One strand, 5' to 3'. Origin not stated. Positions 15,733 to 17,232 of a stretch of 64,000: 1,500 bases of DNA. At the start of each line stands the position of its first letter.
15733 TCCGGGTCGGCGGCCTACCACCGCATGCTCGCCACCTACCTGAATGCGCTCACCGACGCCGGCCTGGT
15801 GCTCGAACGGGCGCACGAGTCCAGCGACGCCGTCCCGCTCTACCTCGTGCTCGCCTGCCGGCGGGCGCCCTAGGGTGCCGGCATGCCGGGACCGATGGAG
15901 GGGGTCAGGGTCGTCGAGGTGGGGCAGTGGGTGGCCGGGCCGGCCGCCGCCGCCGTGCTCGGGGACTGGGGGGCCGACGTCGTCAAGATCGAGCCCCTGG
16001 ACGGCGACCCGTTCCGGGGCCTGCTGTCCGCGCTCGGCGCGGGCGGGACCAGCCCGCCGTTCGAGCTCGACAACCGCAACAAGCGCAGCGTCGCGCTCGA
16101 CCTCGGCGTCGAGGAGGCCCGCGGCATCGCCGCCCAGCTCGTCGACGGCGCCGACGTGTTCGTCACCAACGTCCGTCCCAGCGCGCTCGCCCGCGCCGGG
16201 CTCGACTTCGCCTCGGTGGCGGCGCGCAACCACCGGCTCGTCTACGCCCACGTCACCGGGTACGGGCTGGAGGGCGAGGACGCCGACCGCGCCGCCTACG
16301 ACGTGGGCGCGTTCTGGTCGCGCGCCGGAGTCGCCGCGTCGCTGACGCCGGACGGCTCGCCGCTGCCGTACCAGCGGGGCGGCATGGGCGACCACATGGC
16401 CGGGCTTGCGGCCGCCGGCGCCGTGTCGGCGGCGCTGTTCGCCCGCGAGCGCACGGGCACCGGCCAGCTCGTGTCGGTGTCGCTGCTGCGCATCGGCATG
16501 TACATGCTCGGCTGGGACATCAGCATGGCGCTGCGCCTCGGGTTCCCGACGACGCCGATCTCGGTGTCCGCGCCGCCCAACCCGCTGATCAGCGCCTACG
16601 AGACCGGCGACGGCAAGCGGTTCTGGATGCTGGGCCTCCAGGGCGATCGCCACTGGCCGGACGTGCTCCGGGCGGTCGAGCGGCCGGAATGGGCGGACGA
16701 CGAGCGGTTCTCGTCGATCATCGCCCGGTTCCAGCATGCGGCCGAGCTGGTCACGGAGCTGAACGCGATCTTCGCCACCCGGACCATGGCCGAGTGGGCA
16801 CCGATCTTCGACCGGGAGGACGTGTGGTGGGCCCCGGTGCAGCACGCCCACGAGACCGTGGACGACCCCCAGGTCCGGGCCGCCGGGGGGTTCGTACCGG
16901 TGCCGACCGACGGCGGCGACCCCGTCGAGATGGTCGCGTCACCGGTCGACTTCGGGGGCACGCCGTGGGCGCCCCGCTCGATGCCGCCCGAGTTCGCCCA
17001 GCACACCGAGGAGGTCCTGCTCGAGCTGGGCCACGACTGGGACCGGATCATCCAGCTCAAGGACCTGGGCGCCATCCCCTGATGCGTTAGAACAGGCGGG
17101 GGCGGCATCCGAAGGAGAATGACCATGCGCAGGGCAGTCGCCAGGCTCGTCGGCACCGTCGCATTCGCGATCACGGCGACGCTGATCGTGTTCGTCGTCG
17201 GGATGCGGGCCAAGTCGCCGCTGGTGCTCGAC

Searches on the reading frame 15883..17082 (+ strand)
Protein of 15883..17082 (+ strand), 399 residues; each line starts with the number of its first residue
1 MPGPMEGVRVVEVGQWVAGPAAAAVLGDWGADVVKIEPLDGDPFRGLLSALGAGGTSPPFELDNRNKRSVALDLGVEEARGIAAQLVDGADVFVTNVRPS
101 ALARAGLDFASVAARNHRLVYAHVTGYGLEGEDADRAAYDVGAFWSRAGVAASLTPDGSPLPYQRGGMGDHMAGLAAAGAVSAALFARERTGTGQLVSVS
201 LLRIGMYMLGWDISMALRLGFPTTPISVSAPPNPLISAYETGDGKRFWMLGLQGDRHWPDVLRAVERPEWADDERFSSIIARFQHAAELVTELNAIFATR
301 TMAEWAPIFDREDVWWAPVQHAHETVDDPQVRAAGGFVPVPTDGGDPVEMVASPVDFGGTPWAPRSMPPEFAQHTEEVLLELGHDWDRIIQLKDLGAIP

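Call 6: search_protein_families(library=pfam, proteins=[window:15883-17082:+], max_evalue=0.01)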
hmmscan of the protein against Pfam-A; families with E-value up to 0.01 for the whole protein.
window:15883-17082:+ (399 aa): 1 family
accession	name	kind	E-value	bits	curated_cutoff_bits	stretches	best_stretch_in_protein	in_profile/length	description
PF02515.22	CoA_transf_3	-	1.9e-105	353.4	23.3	1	5-375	1-366/366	CoA-transferase family III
